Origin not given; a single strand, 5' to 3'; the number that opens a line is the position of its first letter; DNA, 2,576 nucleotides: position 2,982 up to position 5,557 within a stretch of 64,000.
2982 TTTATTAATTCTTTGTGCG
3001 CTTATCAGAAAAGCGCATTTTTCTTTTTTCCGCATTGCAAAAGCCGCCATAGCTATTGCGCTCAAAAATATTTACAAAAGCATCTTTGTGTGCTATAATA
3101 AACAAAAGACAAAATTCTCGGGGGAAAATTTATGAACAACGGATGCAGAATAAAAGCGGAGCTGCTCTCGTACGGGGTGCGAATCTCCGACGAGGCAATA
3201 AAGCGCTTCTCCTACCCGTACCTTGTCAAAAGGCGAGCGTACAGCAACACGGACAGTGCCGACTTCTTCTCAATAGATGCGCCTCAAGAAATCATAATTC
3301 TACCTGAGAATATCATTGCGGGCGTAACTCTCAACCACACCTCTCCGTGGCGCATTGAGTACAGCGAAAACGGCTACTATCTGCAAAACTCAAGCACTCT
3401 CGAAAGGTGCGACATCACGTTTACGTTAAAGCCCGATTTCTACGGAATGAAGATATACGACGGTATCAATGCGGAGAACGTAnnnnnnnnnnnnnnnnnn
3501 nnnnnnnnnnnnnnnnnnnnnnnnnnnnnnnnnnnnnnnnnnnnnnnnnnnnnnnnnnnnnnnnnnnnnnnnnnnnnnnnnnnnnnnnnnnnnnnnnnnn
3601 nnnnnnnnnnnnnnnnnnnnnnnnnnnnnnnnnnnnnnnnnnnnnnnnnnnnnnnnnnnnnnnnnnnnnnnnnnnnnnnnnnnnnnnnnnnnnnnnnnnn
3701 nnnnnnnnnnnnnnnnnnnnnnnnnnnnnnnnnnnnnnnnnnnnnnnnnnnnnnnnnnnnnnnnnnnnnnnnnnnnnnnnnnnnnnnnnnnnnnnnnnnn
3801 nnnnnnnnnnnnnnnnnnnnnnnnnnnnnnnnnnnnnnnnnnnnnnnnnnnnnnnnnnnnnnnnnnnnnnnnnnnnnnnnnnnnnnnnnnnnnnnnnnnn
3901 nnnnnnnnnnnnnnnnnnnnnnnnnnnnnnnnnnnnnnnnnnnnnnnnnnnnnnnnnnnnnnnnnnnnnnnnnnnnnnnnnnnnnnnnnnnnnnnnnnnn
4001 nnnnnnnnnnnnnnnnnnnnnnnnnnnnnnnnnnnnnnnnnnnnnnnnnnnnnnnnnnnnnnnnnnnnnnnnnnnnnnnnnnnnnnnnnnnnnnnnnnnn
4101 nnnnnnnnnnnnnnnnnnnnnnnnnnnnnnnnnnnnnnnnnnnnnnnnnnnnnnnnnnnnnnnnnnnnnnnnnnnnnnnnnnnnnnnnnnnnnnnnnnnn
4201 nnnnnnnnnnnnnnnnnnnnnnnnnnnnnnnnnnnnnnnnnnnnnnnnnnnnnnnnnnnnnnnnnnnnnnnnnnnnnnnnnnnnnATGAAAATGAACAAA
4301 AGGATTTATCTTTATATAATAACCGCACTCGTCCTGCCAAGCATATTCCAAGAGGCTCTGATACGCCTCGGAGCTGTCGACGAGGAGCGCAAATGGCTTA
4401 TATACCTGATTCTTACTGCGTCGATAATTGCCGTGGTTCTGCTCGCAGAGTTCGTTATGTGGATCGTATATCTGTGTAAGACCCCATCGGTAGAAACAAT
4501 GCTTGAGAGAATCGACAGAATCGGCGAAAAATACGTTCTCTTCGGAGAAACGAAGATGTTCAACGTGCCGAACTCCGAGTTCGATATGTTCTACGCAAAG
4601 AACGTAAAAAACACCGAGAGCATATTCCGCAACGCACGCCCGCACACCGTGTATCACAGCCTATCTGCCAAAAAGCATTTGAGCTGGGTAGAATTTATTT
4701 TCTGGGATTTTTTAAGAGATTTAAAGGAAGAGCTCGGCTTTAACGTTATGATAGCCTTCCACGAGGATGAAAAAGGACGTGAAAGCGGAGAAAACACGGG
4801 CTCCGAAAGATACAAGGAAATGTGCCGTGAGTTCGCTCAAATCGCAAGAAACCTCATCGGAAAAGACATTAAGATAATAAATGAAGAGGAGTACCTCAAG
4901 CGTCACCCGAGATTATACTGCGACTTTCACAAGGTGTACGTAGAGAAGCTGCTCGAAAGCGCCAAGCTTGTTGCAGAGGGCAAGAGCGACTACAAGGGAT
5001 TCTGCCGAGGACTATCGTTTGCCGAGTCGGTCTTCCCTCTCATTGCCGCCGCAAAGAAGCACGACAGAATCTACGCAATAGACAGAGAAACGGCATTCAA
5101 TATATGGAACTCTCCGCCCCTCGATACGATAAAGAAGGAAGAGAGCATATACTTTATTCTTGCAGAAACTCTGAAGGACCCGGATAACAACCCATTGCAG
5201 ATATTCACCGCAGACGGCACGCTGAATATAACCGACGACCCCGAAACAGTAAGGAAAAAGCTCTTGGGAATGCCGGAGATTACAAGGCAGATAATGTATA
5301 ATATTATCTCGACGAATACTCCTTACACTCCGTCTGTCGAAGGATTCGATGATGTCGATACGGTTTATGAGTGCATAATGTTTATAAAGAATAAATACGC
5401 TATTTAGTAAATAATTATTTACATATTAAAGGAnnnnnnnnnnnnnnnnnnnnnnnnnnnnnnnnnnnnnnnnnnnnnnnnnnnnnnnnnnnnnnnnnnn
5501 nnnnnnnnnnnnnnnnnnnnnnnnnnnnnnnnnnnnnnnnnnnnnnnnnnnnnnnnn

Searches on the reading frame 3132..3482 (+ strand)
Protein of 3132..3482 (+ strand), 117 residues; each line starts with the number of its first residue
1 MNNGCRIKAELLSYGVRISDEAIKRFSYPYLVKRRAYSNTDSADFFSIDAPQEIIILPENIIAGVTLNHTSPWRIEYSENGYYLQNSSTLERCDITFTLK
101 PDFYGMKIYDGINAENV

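Call 59: predict_structure(alignment_id=A3)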
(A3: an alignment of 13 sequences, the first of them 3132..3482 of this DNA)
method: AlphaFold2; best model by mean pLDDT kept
length: 117 residues; sequences in the alignment: 13
mean_pLDDT: 91.6   pTM: 0.83
mean pLDDT of the five models: 91.6, 89.6, 89.1, 87.4, 83.7
residues with pLDDT >= 90: 85; 70-90: 26; 50-70: 6; < 50: 0
segments of 3 or more residues with pLDDT < 50: none
pLDDT, mean of each block of 10 residues (from residue 1): 88 96 93 78 86 96 95 97 97 97 89 87
secondary structure, 60 per line:
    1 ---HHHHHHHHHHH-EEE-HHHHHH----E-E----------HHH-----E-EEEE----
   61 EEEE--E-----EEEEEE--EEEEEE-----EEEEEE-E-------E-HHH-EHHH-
elements in order: H4-14 E16-18 H20-25 E53-56 E61-64 E73-78 E81-86 E92-97

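Call 62: fold_search(model_id=the predicted structure, library=pdb)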
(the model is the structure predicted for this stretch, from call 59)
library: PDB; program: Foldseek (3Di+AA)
matches with E <= 10: 312; with E <= 0.001: 0
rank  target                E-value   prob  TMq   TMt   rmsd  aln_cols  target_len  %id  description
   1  9lbn_H                8.9e-01  0.04  0.14  0.07  11.4        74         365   19  The composite cryo-EM structure of the head-to-tail connector and head-proximal tail components of bacteriophage phiXa (released 2025-05-07)
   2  7b1i_C                1.2e+00  0.05  0.18  0.23  11.1        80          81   15  Complex of rice blast (Magnaporthe oryzae) effector protein AVR-PikF with the HMA domain of OsHIPP19 from rice (Oryza  (released 2021-02-03)
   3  6fu9_D                1.3e+00  0.04  0.17  0.22  14.0        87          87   14  Complex of rice blast (Magnaporthe oryzae) effector protein AVR-PikD with the HMA domain of Pikm-1 from rice (Oryza sa (released 2018-06-13)
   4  8ppl_Is               1.4e+00  0.16  0.20  0.15   5.6        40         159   20  MERS-CoV Nsp1 bound to the human 43S pre-initiation complex (released 2023-10-18)
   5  9bhs_A                1.5e+00  0.04  0.14  0.08  10.0        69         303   10  Crystal structure of the WDR domain of human DCAF1 in complex with OICR-9939 compound (released 2024-05-01)
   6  5a6w_C                1.8e+00  0.05  0.16  0.22  11.2        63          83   11  Complex of rice blast (Magnaporthe oryzae) effector protein AVR-PikD with the HMA domain of Pikp1 from rice (Oryza sat (released 2015-08-26)
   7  4jdm_B                1.8e+00  0.01  0.12  0.09  11.6        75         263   16  Secreted Chlamydial Protein PGP3, full-length (released 2013-06-05)
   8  1ju5_C                2.0e+00  0.06  0.18  0.32  11.0        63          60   17  Ternary complex of an Crk SH2 domain, Crk-derived phophopeptide, and Abl SH3 domain by NMR spectroscopy (released 2002-11-06)
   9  6nrr_B                2.0e+00  0.03  0.13  0.09  12.5        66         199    9  Crystal structure of Dpr11 IG1 bound to DIP-gamma IG+IG2 (released 2019-02-06)
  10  9hny_CC               2.0e+00  0.01  0.12  0.16  14.1        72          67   19  Mitoribosomal small subunit in complex with Mettl15 and Mettl17 (released 2025-03-26)
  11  6fub_B                2.1e+00  0.02  0.16  0.19  15.3        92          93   13  Complex of rice blast (Magnaporthe oryzae) effector protein AVR-PikE with the HMA domain of Pikm-1 from rice (Oryza sa (released 2018-06-13)
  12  6nrq_D                2.1e+00  0.02  0.12  0.13  11.3        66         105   15  Crystal structure of Dpr10 IG1 bound to DIP-alpha IG1 (released 2019-02-06)
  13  9bhr_A                2.2e+00  0.03  0.14  0.08  10.0        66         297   11  Crystal structure of the WDR domain of human DCAF1 in complex with OICR-40155 compound (released 2024-05-08)
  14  5yzv_B                2.2e+00  0.03  0.13  0.06  10.8        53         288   11  Biophysical and structural characterization of the thermostable WD40 domain of a prokaryotic protein, Thermomonospora  (released 2018-10-03)
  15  6fu9_B                2.4e+00  0.04  0.17  0.22  11.2        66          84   12  Complex of rice blast (Magnaporthe oryzae) effector protein AVR-PikD with the HMA domain of Pikm-1 from rice (Oryza sa (released 2018-06-13)
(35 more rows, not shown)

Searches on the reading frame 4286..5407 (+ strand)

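Call 3: search_protein_families(library=pfam, proteins=[window:4286-5407:+], max_evalue=1)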
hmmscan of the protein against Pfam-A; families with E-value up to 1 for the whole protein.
window:4286-5407:+ (373 aa): 3 families
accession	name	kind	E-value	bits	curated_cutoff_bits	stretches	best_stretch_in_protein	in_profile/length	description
PF08148.17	DSHCT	-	0.1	12.8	22.7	1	124-205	12-93/172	DSHCT (NUC185) domain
PF23676.1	YnaM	-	0.13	12.4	27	1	10-29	5-25/37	Protein YnaM-like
PF10011.15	DUF2254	-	0.2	10.8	28.8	1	35-84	122-167/368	Predicted membrane protein (DUF2254)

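Call 4: search_protein_families(library=ncbifam, proteins=[window:4286-5407:+], max_evalue=1)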
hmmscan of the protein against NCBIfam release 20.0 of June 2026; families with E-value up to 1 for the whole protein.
window:4286-5407:+ (373 aa): 1 family
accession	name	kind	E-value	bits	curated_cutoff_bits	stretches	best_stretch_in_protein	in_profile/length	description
NF008927.0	PRK12285.1-4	equivalog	0.09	11.8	478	1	100-174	53-128/385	tryptophan--tRNA ligase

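Call 5: search_protein_families(library=padloc, proteins=[window:4286-5407:+], max_evalue=1)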
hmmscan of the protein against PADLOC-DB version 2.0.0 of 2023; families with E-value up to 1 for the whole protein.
window:4286-5407:+ (373 aa): 0 families
